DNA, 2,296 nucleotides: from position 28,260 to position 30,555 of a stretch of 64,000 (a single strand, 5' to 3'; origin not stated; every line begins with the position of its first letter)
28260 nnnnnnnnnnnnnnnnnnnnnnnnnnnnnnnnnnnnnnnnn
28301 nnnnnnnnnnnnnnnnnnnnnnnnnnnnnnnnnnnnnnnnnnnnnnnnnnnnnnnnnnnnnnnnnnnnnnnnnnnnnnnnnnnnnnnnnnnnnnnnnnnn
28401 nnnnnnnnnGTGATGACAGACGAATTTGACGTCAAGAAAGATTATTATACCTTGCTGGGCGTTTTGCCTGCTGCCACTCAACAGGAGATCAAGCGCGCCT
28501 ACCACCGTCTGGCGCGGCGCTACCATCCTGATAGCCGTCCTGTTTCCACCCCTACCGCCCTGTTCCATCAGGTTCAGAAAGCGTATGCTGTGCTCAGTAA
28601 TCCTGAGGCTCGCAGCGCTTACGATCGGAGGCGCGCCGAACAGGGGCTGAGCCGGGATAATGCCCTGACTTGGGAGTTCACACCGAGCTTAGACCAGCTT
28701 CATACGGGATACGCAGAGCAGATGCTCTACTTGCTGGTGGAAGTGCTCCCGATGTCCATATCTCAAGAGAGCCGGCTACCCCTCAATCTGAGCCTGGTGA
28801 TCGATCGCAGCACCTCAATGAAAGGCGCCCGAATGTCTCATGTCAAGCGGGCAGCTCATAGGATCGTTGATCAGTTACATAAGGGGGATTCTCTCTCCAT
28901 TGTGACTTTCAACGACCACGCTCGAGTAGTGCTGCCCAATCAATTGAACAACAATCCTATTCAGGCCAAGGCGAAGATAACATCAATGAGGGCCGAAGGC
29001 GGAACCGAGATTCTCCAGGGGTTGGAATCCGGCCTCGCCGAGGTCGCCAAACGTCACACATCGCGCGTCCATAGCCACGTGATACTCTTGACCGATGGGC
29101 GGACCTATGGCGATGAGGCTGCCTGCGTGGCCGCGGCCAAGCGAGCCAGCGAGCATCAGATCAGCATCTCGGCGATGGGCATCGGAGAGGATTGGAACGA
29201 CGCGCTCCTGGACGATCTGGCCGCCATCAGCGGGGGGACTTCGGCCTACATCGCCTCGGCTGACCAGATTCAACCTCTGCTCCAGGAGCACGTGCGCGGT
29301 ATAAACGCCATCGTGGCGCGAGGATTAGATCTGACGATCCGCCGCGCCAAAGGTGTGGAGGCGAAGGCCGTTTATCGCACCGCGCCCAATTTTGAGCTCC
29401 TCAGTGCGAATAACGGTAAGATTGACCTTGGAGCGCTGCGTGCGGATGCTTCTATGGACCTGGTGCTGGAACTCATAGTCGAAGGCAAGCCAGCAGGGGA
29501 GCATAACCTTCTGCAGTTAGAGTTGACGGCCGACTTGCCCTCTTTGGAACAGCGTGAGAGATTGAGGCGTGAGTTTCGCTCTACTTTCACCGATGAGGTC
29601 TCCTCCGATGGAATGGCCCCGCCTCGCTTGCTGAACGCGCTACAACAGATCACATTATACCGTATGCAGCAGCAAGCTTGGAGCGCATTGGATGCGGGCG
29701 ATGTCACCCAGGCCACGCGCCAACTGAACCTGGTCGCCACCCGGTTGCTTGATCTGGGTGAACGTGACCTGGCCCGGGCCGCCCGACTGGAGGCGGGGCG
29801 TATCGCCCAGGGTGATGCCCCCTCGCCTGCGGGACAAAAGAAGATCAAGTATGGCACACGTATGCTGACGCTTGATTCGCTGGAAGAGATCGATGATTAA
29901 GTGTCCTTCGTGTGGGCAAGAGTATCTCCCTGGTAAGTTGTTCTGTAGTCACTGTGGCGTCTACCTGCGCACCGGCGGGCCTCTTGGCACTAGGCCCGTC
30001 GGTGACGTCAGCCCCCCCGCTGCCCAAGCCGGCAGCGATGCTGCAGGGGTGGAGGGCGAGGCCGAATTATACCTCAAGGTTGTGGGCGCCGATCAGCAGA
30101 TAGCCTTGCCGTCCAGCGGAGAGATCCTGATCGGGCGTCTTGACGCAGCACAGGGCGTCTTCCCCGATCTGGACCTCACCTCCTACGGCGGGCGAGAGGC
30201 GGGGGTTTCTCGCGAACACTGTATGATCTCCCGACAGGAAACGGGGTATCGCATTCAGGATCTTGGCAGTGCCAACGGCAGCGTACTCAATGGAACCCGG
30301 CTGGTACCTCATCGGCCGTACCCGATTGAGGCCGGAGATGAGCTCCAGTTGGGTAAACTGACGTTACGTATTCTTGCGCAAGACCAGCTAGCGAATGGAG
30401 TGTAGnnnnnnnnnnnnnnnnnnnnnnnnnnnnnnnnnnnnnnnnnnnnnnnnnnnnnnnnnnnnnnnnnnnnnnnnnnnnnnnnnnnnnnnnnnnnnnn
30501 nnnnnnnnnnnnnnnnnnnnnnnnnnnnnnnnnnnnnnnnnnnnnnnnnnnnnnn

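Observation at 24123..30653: Six-gene phospho-signalling operon: pseudo-PBP, kinase-beta-propeller, PP2C, DnaJ-vWA, Zn-ribbon-FHA, small protein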

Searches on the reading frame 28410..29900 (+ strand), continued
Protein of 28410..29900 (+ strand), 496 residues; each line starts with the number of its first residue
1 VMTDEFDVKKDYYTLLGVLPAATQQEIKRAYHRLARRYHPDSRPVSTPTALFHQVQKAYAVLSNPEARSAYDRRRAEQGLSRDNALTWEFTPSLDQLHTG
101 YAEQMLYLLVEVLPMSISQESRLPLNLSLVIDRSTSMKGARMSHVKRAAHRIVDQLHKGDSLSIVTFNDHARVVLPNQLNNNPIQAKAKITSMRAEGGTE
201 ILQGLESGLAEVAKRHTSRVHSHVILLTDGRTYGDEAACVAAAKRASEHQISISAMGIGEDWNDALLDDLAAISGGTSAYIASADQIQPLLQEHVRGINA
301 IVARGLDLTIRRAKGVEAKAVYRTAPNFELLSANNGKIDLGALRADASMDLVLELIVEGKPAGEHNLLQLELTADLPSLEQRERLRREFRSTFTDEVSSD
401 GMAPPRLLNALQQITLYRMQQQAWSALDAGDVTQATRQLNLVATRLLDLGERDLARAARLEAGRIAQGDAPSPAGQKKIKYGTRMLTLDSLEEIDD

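Call 55: search_solved_structures(query=window:28665-29897:+, max_evalue=0.001, show_alignments=3)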
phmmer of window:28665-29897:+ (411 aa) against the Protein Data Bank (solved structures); distinct sequences matched with E-value up to 0.001: 8.
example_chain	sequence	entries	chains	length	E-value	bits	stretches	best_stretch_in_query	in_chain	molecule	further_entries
8s05_A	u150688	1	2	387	6.6e-12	48.5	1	41-219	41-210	Conserved protein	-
4fx5_A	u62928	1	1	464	1.2e-08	37.8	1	44-368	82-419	von Willebrand factor type A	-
9c4f_I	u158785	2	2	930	1.8e-07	33.9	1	37-210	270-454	Inter-alpha-trypsin inhibitor heavy chain H4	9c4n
6pyo_A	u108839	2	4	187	2.5e-07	33.4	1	43-203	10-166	cDNA FLJ56608, highly similar to Homo sapiens chloride channel, calcium activated, family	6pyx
5a8j_A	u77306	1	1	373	4.7e-06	29.3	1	14-232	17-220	VWA2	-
4rck_A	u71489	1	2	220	8.8e-06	28.4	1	55-175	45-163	Hypothetical membrane spanning protein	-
2x31_A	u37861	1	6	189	1.4e-05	27.7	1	44-152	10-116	MAGNESIUM-CHELATASE 60 KDA SUBUNIT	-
3ibs_A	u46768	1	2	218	0.00014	24.4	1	51-175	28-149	conserved hypothetical protein BatB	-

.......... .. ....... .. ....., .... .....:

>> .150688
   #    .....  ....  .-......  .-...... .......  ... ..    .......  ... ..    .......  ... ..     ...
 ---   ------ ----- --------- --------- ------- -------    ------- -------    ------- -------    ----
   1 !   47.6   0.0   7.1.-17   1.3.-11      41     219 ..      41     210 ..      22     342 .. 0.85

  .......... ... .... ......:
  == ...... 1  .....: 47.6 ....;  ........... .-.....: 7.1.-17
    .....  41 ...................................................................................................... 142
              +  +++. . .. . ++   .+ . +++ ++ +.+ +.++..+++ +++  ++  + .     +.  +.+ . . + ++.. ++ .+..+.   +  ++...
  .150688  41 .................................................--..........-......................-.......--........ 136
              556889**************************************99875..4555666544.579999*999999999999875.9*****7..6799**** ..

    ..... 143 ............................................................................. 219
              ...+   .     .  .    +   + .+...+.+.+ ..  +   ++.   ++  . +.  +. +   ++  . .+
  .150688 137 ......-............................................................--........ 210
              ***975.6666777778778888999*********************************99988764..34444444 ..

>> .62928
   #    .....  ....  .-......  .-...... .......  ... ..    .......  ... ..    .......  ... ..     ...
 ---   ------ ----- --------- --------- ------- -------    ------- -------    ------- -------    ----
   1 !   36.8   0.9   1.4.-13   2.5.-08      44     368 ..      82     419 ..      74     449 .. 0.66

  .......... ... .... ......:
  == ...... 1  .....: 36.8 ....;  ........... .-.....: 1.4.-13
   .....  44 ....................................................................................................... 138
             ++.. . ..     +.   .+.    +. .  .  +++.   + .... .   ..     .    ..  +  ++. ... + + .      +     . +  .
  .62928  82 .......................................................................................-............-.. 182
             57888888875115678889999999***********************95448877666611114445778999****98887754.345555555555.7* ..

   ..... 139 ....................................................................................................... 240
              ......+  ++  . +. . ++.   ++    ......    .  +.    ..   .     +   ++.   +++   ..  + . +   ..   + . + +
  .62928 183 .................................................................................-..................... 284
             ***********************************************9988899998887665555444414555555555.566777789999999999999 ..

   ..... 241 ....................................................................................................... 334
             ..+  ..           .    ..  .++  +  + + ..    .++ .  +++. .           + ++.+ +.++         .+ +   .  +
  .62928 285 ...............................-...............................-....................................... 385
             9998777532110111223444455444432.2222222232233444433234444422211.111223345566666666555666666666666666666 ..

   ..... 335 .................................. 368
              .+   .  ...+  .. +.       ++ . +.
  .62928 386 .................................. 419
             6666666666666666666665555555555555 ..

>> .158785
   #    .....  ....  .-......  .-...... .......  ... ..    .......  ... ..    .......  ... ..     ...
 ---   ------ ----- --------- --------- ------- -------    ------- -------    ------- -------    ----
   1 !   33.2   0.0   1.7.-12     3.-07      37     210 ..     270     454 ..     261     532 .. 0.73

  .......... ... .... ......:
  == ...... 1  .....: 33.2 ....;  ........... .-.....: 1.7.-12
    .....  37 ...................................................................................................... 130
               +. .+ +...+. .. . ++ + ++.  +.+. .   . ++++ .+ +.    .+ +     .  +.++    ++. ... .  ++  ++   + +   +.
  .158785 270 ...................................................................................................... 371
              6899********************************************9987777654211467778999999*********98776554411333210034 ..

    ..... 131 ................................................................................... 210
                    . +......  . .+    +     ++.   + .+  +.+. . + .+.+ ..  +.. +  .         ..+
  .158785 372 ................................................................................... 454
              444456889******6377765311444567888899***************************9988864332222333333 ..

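Call 81: search_protein_families(library=padloc, proteins=[window:28410-29900:+], max_evalue=0.001)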
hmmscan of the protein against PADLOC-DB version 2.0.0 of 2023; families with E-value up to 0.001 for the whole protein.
window:28410-29900:+ (496 aa): 0 families

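Call 95: find_encoding_contigs(protein=P0002, flank=8000, max_places=3)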
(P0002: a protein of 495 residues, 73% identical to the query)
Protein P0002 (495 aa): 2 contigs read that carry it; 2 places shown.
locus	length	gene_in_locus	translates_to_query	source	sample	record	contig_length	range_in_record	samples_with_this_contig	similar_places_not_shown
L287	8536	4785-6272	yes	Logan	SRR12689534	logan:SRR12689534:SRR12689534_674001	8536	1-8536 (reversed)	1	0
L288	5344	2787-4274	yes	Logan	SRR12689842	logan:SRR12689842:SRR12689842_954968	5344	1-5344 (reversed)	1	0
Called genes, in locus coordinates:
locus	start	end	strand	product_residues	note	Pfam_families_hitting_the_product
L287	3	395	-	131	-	?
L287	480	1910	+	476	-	PF13354:Beta-lactamase2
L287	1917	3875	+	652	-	PF00069:Pkinase, PF07714:PK_Tyr_Ser-Thr, PF03109:ABC1 (faint), PF13570:Beta-prop_ACSF4, PF13360:PQQ_2, PF13360:PQQ_2, PF13570:Beta-prop_ACSF4, PF13360:PQQ_2, +3 more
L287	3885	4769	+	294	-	PF00481:PP2C, PF13672:PP2C_2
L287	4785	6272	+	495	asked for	PF00226:DnaJ, PF13768:VWA_3, PF00092:VWA, PF13519:VWA_2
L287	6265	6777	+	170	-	PF00498:FHA, PF16697:Yop-YscD_cpl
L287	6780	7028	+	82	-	-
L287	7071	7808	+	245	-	PF00072:Response_reg, PF00486:Trans_reg_C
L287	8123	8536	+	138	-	?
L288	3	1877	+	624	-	?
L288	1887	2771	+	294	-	PF00481:PP2C, PF13672:PP2C_2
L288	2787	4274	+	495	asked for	PF00226:DnaJ, PF13768:VWA_3, PF00092:VWA, PF13519:VWA_2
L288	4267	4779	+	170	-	PF00498:FHA, PF16697:Yop-YscD_cpl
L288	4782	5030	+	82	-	-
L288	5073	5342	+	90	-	?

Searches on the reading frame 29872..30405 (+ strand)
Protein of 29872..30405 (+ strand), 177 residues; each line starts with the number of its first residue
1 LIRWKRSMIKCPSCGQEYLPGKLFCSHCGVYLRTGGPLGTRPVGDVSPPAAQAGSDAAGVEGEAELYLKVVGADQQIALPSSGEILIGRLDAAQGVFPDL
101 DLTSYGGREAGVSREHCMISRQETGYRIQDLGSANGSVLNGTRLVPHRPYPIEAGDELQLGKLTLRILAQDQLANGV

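Call 4: search_protein_families(library=pfam, proteins=[window:29872-30405:+], max_evalue=0.01)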
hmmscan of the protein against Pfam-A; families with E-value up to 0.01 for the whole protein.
window:29872-30405:+ (177 aa): 6 families
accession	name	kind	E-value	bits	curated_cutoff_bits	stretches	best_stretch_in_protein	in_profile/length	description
PF00498.31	FHA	-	1.6e-14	54.5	20.7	1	86-161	2-67/67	FHA domain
PF16697.10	Yop-YscD_cpl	-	4.1e-08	33.8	33.2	1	110-170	34-93/94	Inner membrane component of T3SS, cytoplasmic domain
PF13240.11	Zn_Ribbon_1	-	1.3e-05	25.3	25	1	10-29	1-20/23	zinc-ribbon domain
PF13248.11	Zn_ribbon_3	-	2.3e-05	24.1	27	1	7-30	1-24/26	zinc-ribbon domain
PF12773.13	DZR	-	0.001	19.6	27.3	1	11-29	1-19/45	Double zinc ribbon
PF12172.15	zf-ChsH2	-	0.0012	19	23.2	1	10-29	13-32/37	ChsH2, rubredoxin-like zinc ribbon domain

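Call 5: search_protein_families(library=ncbifam, proteins=[window:29872-30405:+], max_evalue=0.01)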
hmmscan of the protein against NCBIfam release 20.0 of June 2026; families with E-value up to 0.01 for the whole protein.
window:29872-30405:+ (177 aa): 6 families
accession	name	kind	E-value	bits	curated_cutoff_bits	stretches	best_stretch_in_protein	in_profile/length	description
TIGR03354.1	VI_FHA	hypoth_equivalog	2.4e-09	37.5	120.25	1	108-167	41-101/420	type VI secretion system-associated FHA domain protein TagH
NF049868.1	FhaB_Rv0019c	equivalog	8.9e-08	32.3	125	1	82-166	85-157/158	FHA domain-containing protein FhaB/FipA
NF041660.2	oxygluDhInhib_OdhI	equivalog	8.8e-07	28.9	200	1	110-168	73-128/130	oxoglutarate dehydrogenase inhibitor Odhl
NF052573.1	HisKinEspAMyxo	equivalog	2.1e-05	22.8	1400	1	109-171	62-123/755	serine histidine kinase EspA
NF033760.1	gliding_GltG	equivalog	8.3e-05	21.3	650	1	111-172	42-101/650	adventurous gliding motility protein GltG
NF049953.1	ribbon_DG_selen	exception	0.00096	19.1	130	1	8-35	5-32/172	zinc ribbon-containing (seleno)protein DG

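Call 45: search_solved_structures(query=window:29893-30405:+, max_evalue=0.1)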
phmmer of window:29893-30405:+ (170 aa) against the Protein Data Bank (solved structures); distinct sequences matched with E-value up to 0.1: 15.
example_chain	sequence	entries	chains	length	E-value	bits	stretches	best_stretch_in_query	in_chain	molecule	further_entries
1uht_A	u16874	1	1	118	1.1e-06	32.2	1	101-158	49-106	expressed protein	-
2pie_A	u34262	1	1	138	4.9e-05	26.7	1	105-154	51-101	E3 ubiquitin-protein ligase RNF8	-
2csw_A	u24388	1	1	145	5e-05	26.7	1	105-154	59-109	Ubiquitin ligase protein RNF8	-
2kkl_A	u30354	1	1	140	0.00051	23.4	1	42-161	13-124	Uncharacterized protein Mb1858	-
2kb3_A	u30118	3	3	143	0.00079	22.8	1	88-162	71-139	Oxoglutarate dehydrogenase inhibitor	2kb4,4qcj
8p5x_G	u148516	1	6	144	0.00081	22.8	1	88-162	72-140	Oxoglutarate dehydrogenase inhibitor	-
2n84_A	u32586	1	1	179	0.0017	21.7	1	117-155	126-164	Uncharacterized protein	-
2kfu_A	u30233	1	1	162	0.0018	21.7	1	44-161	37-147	Rv1827 pThr 22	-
6i2p_D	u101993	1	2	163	0.0018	21.6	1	44-161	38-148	Glycogen accumulation regulator GarA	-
7rj3_A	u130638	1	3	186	0.0026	21.1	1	44-161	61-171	Glycogen accumulation regulator GarA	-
5a8i_A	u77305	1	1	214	0.0035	20.7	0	103-161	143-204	ARNA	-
8p5r_G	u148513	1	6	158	0.0049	20.2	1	50-161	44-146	Glycogen accumulation regulator GarA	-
8s05_C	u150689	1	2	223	0.0055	20.1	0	103-161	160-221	Conserved protein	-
6i2q_B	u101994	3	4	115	0.0097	19.3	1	78-161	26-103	Glycogen accumulation regulator GarA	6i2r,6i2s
5z56_X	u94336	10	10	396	0.051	16.9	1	112-155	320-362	Smad nuclear-interacting protein 1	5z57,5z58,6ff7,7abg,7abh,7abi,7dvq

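Call 81: search_protein_families(library=padloc, proteins=[window:29893-30405:+], max_evalue=0.001)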
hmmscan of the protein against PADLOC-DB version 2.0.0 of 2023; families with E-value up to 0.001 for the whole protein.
window:29893-30405:+ (170 aa): 0 families
